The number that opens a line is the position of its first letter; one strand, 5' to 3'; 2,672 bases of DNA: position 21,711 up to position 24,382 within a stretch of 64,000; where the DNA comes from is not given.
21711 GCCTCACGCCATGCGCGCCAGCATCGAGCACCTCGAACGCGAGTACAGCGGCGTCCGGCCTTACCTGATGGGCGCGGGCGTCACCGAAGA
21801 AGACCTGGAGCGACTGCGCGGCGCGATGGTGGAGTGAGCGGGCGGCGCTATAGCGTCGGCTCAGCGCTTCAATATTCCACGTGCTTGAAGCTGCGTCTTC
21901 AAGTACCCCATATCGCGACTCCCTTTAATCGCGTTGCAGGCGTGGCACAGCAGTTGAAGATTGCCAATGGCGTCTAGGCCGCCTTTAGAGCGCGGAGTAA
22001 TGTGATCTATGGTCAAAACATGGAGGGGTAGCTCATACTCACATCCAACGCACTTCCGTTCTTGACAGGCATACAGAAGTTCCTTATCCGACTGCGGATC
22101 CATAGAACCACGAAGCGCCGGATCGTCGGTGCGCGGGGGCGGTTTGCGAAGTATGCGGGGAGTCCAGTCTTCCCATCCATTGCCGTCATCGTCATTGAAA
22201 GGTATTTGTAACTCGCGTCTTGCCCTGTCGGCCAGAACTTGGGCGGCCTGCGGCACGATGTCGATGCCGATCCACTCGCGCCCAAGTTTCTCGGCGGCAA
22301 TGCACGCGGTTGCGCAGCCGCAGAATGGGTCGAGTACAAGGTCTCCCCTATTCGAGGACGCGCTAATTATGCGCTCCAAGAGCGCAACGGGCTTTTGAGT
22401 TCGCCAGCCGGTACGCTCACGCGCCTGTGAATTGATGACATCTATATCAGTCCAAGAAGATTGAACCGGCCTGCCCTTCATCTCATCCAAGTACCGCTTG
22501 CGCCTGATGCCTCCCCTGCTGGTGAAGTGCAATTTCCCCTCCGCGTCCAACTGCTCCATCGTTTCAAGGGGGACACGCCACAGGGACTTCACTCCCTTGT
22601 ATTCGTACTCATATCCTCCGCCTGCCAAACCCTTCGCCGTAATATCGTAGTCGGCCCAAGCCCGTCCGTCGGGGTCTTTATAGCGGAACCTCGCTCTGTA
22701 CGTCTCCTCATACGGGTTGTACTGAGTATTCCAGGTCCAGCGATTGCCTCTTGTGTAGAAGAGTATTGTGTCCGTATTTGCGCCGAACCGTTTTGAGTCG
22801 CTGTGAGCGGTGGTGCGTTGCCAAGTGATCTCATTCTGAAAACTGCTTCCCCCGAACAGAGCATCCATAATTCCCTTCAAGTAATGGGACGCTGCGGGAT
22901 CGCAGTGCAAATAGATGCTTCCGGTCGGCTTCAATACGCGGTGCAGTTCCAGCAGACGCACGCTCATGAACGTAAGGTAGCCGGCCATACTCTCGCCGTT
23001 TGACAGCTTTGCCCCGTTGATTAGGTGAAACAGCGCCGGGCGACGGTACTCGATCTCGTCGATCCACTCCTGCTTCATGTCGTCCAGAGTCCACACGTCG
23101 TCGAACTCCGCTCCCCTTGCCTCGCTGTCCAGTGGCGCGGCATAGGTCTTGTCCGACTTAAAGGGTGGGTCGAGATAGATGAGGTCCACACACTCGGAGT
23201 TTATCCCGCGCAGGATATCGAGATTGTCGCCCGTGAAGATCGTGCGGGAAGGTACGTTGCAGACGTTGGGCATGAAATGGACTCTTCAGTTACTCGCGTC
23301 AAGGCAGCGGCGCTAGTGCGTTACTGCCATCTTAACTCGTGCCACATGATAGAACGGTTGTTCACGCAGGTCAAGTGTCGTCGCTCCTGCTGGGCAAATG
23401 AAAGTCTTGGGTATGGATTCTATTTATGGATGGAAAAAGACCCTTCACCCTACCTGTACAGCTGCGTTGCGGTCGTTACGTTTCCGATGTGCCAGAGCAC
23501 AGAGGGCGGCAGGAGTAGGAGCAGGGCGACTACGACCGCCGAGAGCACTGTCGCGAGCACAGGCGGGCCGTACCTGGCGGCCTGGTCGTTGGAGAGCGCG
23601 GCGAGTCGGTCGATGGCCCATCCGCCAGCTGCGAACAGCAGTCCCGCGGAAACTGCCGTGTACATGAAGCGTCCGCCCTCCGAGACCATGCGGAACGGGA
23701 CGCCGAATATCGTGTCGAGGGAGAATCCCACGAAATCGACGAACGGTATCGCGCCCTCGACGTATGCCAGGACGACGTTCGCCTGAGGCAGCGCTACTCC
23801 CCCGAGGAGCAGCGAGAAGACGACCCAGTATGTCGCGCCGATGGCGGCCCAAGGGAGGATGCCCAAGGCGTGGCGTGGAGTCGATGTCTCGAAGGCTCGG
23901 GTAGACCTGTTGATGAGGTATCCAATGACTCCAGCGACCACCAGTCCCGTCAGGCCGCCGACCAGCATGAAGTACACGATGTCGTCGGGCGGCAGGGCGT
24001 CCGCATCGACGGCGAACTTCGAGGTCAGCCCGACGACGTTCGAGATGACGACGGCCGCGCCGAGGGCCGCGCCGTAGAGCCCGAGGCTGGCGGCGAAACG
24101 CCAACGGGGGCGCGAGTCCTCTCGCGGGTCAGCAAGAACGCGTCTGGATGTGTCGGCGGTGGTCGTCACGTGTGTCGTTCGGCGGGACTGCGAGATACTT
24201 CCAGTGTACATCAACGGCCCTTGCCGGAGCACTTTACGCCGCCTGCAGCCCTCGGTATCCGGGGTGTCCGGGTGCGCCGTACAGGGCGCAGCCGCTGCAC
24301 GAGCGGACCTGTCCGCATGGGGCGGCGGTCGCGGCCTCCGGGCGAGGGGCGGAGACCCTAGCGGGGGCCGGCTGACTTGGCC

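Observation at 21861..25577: Minus-strand cluster: radical-SAM/HhH DNA-repair-type gene, coupled membrane protein, then a DNA methyltransferase-HNH fusion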

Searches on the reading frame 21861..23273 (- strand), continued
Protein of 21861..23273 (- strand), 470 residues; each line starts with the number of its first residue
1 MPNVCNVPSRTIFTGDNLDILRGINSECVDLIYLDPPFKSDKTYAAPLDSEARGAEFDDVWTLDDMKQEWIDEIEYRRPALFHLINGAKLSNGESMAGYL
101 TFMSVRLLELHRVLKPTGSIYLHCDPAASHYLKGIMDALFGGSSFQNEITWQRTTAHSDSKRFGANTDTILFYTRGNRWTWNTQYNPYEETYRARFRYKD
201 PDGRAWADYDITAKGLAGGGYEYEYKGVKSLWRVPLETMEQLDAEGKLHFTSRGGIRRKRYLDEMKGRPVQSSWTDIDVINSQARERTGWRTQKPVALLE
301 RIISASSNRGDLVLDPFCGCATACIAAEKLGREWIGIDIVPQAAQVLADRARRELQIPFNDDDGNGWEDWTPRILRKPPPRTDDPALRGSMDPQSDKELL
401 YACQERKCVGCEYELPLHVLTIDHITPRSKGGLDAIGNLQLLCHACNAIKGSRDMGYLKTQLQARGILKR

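Call 60: search_solved_structures(query=window:21861-23273:-, max_evalue=0.001)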
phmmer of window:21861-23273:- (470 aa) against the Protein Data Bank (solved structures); distinct sequences matched with E-value up to 0.001: 15.
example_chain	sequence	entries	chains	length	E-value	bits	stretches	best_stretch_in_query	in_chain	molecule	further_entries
1g60_A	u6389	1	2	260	6.4e-17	64.7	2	290-340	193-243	Adenine-specific Methyltransferase MboIIA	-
9c3u_A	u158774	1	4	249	1.1e-13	54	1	274-345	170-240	Methyltransferase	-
8urk_A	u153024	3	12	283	1.6e-13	53.5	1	277-347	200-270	Methyltransferase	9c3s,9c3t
6pbd_A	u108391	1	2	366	1.7e-12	50.1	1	289-361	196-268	Modification methylase CcrMI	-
6k0w_B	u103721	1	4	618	2.6e-12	49.5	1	7-333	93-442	Adenine specific DNA methyltransferase (Mod)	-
2zie_A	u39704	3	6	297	1.1e-09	40.8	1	294-355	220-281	Putative modification methylase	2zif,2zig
4zcf_A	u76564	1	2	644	1.5e-09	40.3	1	11-177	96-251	Restriction endonuclease EcoP15I, modification subunit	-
1eg2_A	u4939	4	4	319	1.9e-09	40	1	265-349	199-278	MODIFICATION METHYLASE RSRI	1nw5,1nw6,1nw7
1nw8_A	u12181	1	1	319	2.6e-09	39.6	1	265-349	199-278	MODIFICATION METHYLASE RSRI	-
5hek_A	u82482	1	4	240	2.9e-09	39.4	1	285-346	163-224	Adenine specific DNA methyltransferase (DpnA)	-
5hfj_A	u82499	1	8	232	3.4e-09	39.2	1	285-344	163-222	Adenine specific DNA methyltransferase (DpnA)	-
8s9m_A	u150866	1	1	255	7.3e-07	31.5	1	294-345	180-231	DNA cytosine-N4 methyltransferase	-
8s9n_A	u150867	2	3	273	9.2e-07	31.2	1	295-345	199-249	DNA cytosine-N4 methyltransferase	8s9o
7dsu_A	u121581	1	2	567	1.4e-06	30.5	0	95-145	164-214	Mbo45V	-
9lgi_A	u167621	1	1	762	0.00098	21.2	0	394-453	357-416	HNH nuclease domain-containing protein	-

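Call 71: search_protein_families(library=phrogs, proteins=[window:21861-23273:-], max_evalue=0.001)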
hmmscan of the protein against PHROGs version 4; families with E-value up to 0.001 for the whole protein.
window:21861-23273:- (470 aa): 32 families (the best 25 are shown)
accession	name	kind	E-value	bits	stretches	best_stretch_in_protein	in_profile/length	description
phrog_67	-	other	1.9e-50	173.7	1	11-372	125-373/743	DNA methyltransferase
phrog_498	-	other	6.5e-18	65.6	1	98-354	252-423/633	DNA methyltransferase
phrog_3008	-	other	1.4e-15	58.3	1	288-357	148-217/244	DNA methyltransferase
phrog_2214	-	DNA, RNA and nucleotide metabolism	9.7e-12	45.7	1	397-456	185-242/429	HNH endonuclease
phrog_2118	-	DNA, RNA and nucleotide metabolism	1.8e-11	45.2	1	397-456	168-227/301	HNH endonuclease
phrog_5718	-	DNA, RNA and nucleotide metabolism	3.6e-11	43.7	1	391-461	114-184/394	HNH endonuclease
phrog_6050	-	DNA, RNA and nucleotide metabolism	2.8e-10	40.6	1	391-454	297-361/402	HNH endonuclease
phrog_23085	-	unknown function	6e-10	39.9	1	271-350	25-104/138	-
phrog_18293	-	other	7.7e-10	39.8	1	286-353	42-109/119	methyltransferase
phrog_1035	-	DNA, RNA and nucleotide metabolism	2.1e-09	38.6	1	395-453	149-213/271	endonuclease VII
phrog_8660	-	DNA, RNA and nucleotide metabolism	2.3e-09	38.6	1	394-456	113-182/196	HNH endonuclease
phrog_6952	-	other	2.4e-09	38.3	1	293-339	117-163/181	DNA methyltransferase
phrog_23148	-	unknown function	6.8e-09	37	1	291-353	86-148/165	-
phrog_338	-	DNA, RNA and nucleotide metabolism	1.1e-08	35.8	1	421-454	230-263/340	HNH endonuclease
phrog_6025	-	other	1.9e-08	35.1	0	5-55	7-59/192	DNA methyltransferase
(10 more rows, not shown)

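Call 83: search_dna_similar(query=window:21861-23273:-, collection=plasmids, mode=protein, max_rows=15)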
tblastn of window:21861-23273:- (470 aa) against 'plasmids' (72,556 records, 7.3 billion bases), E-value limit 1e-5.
Records with a match: 3249; places in all: 3542; records where one place covers at least 80% of the query: 1.
Best place of each record, by identity: 60-80% 6; <60% 3243.
By first word of the organism name: Klebsiella 1879; Salmonella 266; Enterobacter 135; Burkholderia 120; Escherichia 119; Citrobacter 112; Serratia 74; Acinetobacter 73; Yersinia 65; Raoultella 45; and 121 more.
By predicted mobility (MOB-suite, as given by PLSDB): conjugative 2092; non-mobilizable 664; mobilizable 493.
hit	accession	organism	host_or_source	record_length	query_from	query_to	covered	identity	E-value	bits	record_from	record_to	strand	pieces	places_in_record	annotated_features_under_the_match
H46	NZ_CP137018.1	Sinorhizobium fredii GR64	Phaseolus vulgaris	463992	24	351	66%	46.9%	2e-60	259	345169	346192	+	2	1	site-specific DNA-methyltransferase | DNA methyltransferase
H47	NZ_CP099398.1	Rhizobium sp. Pop5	Phaseolus vulgaris,Cell culture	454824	12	382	79%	39.2%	2e-74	261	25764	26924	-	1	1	DNA methyltransferase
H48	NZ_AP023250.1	Mesorhizobium sp. 131-2-5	Lotus japonicus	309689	12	350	72%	42.8%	3e-77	270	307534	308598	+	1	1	site-specific DNA-methyltransferase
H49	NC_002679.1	Mesorhizobium japonicum MAFF 303099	-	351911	12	350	72%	42.8%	3e-77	270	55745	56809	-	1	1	site-specific DNA-methyltransferase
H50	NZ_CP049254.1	Microbacterium amylolyticum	cell culture,soil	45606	12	350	72%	42.3%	3e-71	252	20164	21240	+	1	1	DNA methyltransferase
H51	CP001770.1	Spirosoma linguale DSM 74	-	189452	12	350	72%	37.5%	3e-61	223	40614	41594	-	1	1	DNA methylase N-4/N-6 domain protein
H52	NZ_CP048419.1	Sphingomonas insulae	Cell,soil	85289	7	359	75%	35.9%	3e-44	173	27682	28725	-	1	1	site-specific DNA-methyltransferase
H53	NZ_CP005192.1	Sphingobium sp. MI1205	-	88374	9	359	75%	36.0%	4e-43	170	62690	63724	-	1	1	site-specific DNA-methyltransferase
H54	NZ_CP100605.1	Bradyrhizobium sp. Ash2021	-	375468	12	352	73%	37.0%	6e-56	208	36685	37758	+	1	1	DNA methyltransferase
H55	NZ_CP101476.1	Cellulosimicrobium cellulans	water,poultry farm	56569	12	350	72%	36.5%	6e-59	216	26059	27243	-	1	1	DNA methyltransferase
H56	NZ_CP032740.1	Enterococcus casseliflavus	Homo sapiens,bile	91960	12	350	72%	35.3%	1e-40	162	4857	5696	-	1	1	site-specific DNA-methyltransferase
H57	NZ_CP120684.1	Tunicatimonas pelagia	animal_env,cell culture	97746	12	350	72%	33.3%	5e-46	179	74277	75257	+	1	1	site-specific DNA-methyltransferase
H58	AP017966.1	Candidatus Megaera polyxenophila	-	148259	12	339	70%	33.2%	3e-46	179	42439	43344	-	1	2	adenine specific DNA methylase Mod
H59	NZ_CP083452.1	Comamonas odontotermitis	cell culture,cucumber rhizosphere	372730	29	359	70%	32.0%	1e-33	142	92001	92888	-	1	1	site-specific DNA-methyltransferase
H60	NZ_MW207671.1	Enterococcus faecium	-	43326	12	350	72%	30.9%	1e-28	127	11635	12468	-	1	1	site-specific DNA-methyltransferase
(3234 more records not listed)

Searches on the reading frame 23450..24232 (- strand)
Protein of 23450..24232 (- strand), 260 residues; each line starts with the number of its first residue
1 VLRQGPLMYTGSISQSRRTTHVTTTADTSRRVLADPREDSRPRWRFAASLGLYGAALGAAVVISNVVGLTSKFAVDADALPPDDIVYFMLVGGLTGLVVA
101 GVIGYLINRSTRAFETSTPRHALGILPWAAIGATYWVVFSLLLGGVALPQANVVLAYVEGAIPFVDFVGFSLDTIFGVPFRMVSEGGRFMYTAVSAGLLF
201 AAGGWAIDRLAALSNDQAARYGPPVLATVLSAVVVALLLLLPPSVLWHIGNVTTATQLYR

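Call 3: search_protein_families(library=pfam, proteins=[window:23450-24232:-], max_evalue=0.01)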
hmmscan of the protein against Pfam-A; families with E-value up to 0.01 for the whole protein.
window:23450-24232:- (260 aa): 1 family
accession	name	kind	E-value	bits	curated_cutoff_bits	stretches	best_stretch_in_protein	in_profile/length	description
PF15420.11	Abhydrolase_9_N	-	0.0017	18.8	27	0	188-240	93-145/208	Alpha/beta-hydrolase family N-terminus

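Call 4: search_protein_families(library=ncbifam, proteins=[window:23450-24232:-], max_evalue=0.01)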
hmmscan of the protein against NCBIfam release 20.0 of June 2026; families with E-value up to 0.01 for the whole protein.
window:23450-24232:- (260 aa): 0 families

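Call 9: find_homologous_proteins(query=window:23450-24232:-)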
Query window:23450-24232:- (260 aa): 73 proteins with E <= 0.001 among 8000 candidates.
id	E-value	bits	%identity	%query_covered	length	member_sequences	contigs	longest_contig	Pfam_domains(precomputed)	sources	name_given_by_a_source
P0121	8.6e-136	470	92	92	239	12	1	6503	-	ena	-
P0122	2.2e-133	462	88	92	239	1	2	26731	-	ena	-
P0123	1.5e-132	459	87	92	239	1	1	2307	-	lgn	-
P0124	2.1e-132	458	87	92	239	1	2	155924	-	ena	-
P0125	2.5e-132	458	87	92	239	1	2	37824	-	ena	-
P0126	1.1e-131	456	87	92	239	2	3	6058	-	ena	-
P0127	4.6e-131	454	87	92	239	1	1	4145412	-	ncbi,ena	-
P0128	5.5e-131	454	87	91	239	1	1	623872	-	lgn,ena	-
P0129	8.1e-131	453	87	91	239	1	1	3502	-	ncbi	-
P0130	1.6e-130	452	86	92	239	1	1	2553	-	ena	-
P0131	3.9e-130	451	87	92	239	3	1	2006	-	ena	-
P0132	1.1e-129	450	86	92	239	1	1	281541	-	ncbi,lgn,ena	-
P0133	1.5e-129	449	85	92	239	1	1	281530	-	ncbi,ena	-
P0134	1.2e-128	446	86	92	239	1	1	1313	-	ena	-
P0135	1.1e-127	443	85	92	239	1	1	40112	-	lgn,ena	-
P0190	4.6e-66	241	48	98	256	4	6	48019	-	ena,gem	-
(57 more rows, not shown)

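Call 59: search_protein_families(library=padloc, proteins=[window:23450-24169:-], max_evalue=0.001)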
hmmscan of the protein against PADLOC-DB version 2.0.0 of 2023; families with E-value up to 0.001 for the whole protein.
window:23450-24169:- (239 aa): 0 families

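Call 69: search_protein_families(library=ncbifam, proteins=[window:23450-24169:-], max_evalue=0.1)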
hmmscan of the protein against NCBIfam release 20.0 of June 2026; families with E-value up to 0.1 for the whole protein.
window:23450-24169:- (239 aa): 0 families

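Call 71: search_protein_families(library=phrogs, proteins=[window:23450-24169:-], max_evalue=0.001)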
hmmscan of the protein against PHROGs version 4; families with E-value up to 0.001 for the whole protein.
window:23450-24169:- (239 aa): 0 families

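Call 72: predict_structure(alignment_id=A3)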
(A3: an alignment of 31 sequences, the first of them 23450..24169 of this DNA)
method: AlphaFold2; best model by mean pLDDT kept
length: 239 residues; sequences in the alignment: 31
mean_pLDDT: 77.9   pTM: 0.74
mean pLDDT of the five models: 77.9, 68.9, 68.4, 49.7, 43.0
residues with pLDDT >= 90: 50; 70-90: 130; 50-70: 38; < 50: 21
segments of 3 or more residues with pLDDT < 50: 1-17
pLDDT, mean of each block of 10 residues (from residue 1): 43 46 84 91 77 62 86 91 75 56 89 86 80 87 90 80 64 83 90 82 93 89 80 62
secondary structure, 60 per line:
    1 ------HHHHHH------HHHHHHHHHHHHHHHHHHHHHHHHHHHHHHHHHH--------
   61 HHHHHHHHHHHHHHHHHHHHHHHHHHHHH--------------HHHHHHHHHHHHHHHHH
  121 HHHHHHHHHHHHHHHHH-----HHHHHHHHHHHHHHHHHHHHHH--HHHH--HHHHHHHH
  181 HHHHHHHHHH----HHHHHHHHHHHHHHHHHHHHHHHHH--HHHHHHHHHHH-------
elements in order: H7-12 H19-52 H61-89 H104-137 H143-164 H167-170 H173-190 H195-219 H222-232

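Call 75: fold_search(model_id=the predicted structure, library=pdb)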
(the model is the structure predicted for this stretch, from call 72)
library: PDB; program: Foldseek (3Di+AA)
matches with E <= 10: 338; with E <= 0.001: 0
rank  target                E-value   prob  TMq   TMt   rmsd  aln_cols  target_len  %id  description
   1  7jm6_A                6.6e-02  0.23  0.14  0.07  19.9       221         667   15  Structure of chicken CLC-7 (released 2020-09-02)
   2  9u6h_N                5.3e-01  0.16  0.19  0.17  23.6       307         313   15  Cryo-EM structure of the Vo domain of V/A-ATPase in liposomes, state2 (released 2025-10-29)
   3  9u6q_N                6.0e-01  0.20  0.21  0.17  17.7       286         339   17  Cryo-EM structure of the Vo domain of V/A-ATPase in liposomes under no pmf condition,state1 (released 2025-10-29)
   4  9u6g_N                6.3e-01  0.20  0.22  0.18  18.8       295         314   18  Cryo-EM structure of the Vo domain of V/A-ATPase in liposomes, state1 (released 2025-10-29)
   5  9cfc_R                6.6e-01  0.18  0.21  0.09  17.6       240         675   12  Cryo-EM structure of human kidney V-ATPase state 2 (released 2025-08-06)
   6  6vq8_a                6.6e-01  0.18  0.22  0.10  18.4       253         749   11  Mammalian V-ATPase from rat brain - composite model of rotational state 3 bound to ADP and SidK (built from focused re (released 2020-03-18)
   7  7uzf_a                7.9e-01  0.15  0.19  0.08  19.2       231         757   13  Rat Kidney V-ATPase with SidK, State 1 (released 2023-11-22)
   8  5u1a_J                8.6e-01  0.16  0.17  0.23  19.8       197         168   11  Ferritin with Gc MtrE loop 1 inserted at His34 (released 2017-10-11)
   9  8qae_A                8.6e-01  0.13  0.19  0.21  19.1       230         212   10  X-ray crystal structure of a de novo designed single-chain antiparallel 6-helix alpha-helical barrel, sc-apCC-6-SLLA (released 2024-07-03)
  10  5jje_A                8.6e-01  0.06  0.12  0.12  20.7       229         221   13  Structure of the SRII/HtrII Complex in I212121 space group ("U" shape) (released 2017-02-15)
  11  4knf_B                9.0e-01  0.18  0.21  0.22  16.4       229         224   12  Crystal structure of a blue-light absorbing proteorhodopsin double-mutant D97N/Q105L from HOT75 (released 2013-06-05)
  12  9u6j_N                9.4e-01  0.11  0.18  0.15  22.7       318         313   17  Cryo-EM structure of the Vo domain of V/A-ATPase under pmf condition, State3A (released 2025-10-29)
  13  5u1a_A                1.1e+00  0.15  0.18  0.24  19.3       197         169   12  Ferritin with Gc MtrE loop 1 inserted at His34 (released 2017-10-11)
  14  5u1a_D                1.1e+00  0.15  0.18  0.24  19.3       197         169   12  Ferritin with Gc MtrE loop 1 inserted at His34 (released 2017-10-11)
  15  8f6k_B                1.1e+00  0.10  0.18  0.16  20.4       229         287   11  Cryo-EM structure of a Zinc-loaded H263A/D287A mutant of the YiiP-Fab complex (released 2023-02-08)
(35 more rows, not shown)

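Call 98: find_encoding_contigs(protein=P0190, flank=6000, max_places=4)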
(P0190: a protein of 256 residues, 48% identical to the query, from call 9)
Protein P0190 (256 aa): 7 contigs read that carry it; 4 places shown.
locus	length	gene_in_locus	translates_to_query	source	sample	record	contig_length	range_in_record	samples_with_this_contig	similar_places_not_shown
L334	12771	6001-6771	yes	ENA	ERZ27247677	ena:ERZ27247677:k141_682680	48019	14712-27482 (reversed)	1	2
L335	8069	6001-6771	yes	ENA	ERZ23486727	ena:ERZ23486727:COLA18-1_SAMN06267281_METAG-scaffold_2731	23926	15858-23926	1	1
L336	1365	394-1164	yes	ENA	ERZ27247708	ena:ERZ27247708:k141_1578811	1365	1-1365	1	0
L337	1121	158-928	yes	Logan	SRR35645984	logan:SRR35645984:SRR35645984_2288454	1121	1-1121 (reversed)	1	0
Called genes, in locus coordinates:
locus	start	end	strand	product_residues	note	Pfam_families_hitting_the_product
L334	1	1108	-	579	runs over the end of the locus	PF00501:AMP-binding, PF13193:AMP-binding_C, PF00550:PP-binding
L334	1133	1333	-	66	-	-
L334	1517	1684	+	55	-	-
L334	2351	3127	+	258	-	PF03372:Exo_endo_phos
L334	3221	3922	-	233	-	PF00072:Response_reg, PF00196:GerE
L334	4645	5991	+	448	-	PF00633:HHH (faint), PF04055:Radical_SAM, PF12836:HHH_3, PF14520:HHH_5 (weak)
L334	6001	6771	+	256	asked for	-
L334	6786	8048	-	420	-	PF00764:Arginosuc_synth, PF20979:Arginosuc_syn_C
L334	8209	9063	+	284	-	PF00581:Rhodanese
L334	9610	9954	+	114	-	PF09685:MamF_MmsF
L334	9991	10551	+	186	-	PF08327:AHSA1 (weak)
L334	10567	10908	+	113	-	PF04255:DUF433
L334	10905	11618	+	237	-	PF00702:Hydrolase, PF13419:HAD_2, PF13242:Hydrolase_like (faint)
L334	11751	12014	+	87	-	-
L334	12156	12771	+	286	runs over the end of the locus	PF23023:Anti-Pycsar_Apyc1, PF00753:Lactamase_B, PF12706:Lactamase_B_2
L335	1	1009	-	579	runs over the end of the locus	PF00501:AMP-binding, PF13193:AMP-binding_C, PF00550:PP-binding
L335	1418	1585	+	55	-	-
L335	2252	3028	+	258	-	PF03372:Exo_endo_phos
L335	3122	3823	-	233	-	PF00072:Response_reg, PF00196:GerE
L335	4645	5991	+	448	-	PF00633:HHH (faint), PF04055:Radical_SAM, PF12836:HHH_3, PF14520:HHH_5 (weak)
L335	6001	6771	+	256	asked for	-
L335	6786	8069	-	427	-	?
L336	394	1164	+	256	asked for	-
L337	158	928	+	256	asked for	-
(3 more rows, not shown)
